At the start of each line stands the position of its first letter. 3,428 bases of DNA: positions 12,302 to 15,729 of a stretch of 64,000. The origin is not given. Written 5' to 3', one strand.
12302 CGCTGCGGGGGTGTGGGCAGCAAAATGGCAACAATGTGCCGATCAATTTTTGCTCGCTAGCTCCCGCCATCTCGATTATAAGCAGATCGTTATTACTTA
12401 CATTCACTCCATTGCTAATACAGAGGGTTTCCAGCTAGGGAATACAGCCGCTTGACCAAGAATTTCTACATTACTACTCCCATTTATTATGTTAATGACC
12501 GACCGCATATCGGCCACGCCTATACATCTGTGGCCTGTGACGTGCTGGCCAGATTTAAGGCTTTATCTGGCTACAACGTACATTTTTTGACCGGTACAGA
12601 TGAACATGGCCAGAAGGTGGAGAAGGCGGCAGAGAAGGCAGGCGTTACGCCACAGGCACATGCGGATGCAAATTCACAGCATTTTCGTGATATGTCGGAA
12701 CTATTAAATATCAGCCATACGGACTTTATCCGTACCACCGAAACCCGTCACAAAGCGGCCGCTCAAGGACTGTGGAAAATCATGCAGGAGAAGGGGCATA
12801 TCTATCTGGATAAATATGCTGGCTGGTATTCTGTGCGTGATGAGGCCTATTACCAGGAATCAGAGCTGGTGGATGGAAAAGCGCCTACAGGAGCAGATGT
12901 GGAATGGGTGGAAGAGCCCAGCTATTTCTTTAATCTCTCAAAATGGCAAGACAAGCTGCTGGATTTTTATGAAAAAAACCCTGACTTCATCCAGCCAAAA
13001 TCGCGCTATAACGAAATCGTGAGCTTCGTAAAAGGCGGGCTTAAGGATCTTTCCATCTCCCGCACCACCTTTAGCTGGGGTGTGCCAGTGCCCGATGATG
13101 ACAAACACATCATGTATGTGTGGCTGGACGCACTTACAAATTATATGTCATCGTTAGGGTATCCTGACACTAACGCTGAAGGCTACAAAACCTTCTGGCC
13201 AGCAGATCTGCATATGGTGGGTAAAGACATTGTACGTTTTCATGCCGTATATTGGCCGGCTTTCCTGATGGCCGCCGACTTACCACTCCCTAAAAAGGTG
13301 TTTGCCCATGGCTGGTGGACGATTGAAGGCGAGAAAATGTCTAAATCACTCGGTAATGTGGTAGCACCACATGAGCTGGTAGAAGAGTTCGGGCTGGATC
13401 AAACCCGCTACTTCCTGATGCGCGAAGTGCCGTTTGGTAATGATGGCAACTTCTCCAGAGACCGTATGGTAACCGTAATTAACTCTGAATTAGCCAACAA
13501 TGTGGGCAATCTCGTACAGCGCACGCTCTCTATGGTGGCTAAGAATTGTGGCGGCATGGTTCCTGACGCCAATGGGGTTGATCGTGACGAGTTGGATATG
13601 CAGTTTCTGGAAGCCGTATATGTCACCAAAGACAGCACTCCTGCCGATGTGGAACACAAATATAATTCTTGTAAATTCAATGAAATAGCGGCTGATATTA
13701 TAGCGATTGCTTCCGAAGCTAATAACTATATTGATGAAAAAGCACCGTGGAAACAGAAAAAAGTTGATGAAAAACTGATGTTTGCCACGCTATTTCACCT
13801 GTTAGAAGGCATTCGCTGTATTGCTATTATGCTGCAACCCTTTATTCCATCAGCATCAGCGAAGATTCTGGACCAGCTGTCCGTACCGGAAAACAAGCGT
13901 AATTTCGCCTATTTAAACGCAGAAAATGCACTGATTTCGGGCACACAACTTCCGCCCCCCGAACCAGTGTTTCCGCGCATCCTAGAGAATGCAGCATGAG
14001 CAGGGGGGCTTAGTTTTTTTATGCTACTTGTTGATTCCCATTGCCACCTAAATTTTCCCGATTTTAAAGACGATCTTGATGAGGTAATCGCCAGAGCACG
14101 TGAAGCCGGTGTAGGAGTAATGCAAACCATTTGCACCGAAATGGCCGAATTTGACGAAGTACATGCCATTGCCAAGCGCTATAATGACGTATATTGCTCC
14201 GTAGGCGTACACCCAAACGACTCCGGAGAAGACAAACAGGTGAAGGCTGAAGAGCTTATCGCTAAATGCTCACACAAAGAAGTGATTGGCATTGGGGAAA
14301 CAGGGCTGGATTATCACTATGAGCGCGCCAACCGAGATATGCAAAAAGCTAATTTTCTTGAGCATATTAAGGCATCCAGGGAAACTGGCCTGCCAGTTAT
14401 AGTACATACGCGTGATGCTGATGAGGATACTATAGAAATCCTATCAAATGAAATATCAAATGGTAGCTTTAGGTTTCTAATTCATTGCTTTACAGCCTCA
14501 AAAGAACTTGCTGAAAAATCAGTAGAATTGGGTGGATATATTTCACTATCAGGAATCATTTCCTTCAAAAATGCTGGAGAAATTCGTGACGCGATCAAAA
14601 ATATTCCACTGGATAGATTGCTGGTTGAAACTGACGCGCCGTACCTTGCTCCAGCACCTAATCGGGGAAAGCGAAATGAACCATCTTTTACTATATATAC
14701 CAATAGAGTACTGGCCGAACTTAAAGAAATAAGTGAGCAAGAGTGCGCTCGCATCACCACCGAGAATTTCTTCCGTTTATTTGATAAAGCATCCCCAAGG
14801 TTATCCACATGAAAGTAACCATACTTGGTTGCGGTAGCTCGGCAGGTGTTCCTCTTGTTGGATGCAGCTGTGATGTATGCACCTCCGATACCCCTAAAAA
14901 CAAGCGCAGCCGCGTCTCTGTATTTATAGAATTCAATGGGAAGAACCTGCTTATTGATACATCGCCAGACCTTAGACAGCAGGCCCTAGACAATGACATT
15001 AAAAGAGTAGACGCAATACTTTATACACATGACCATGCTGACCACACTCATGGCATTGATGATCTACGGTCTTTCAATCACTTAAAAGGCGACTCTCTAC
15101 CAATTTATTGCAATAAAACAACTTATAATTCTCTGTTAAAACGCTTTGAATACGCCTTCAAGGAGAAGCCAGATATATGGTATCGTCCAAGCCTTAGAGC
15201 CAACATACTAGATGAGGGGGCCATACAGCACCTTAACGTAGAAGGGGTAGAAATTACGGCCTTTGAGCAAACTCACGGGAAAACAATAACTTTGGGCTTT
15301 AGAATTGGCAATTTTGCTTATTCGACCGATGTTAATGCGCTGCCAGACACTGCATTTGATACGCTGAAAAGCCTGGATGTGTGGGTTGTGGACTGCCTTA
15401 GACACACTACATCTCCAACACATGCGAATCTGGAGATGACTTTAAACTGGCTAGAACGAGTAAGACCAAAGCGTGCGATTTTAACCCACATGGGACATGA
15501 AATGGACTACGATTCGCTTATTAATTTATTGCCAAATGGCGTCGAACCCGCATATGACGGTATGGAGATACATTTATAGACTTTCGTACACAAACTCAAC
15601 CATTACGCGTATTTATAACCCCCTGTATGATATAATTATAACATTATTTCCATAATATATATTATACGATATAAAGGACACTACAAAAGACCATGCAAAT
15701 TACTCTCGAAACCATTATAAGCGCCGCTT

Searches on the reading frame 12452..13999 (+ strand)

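Call 26: search_protein_families(library=pfam, proteins=[window:12452-13999:+], max_evalue=0.000001)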
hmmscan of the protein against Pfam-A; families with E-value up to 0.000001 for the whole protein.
window:12452-13999:+ (515 aa): 4 families
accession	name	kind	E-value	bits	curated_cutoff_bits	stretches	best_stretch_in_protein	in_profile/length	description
PF09334.17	tRNA-synt_1g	-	6.8e-112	374.5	20.1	2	149-359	174-391/391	tRNA synthetases class I (M)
PF00133.28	tRNA-synt_1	-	1.6e-32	113.2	22.7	2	217-334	295-413/414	tRNA synthetases class I (I, L, M and V)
PF01406.26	tRNA-synt_1e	-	6e-19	69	27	2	14-134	19-139/301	tRNA synthetases class I (C) catalytic domain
PF19303.5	Anticodon_3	-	1.2e-13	51.6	23.5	1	399-513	24-138/152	Anticodon binding domain of methionyl tRNA ligase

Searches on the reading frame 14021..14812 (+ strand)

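Call 26: search_protein_families(library=pfam, proteins=[window:14021-14812:+], max_evalue=0.000001)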
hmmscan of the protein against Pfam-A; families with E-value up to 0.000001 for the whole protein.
window:14021-14812:+ (263 aa): 1 family
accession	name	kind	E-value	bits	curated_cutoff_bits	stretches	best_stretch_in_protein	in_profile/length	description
PF01026.27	TatD_DNase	-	3.6e-85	285.8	27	1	4-254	1-252/253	TatD related DNase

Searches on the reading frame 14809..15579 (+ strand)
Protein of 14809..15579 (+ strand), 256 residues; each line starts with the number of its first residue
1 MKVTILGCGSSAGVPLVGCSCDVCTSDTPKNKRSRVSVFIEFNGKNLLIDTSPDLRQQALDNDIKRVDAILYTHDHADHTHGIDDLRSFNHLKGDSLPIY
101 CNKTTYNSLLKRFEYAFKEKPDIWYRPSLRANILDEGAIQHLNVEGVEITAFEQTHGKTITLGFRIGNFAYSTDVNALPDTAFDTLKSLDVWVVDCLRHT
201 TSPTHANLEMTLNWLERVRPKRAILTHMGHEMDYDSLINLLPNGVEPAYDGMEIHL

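Call 26: search_protein_families(library=pfam, proteins=[window:14809-15579:+], max_evalue=0.000001)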
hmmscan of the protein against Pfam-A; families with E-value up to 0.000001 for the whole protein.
window:14809-15579:+ (256 aa): 2 families
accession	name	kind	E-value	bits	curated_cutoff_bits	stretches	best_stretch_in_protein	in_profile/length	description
PF12706.13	Lactamase_B_2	-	1.7e-40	139.2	27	1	46-228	2-200/200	Beta-lactamase superfamily domain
PF00753.33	Lactamase_B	-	1.4e-10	41.9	22.7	1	35-90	6-67/196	Metallo-beta-lactamase superfamily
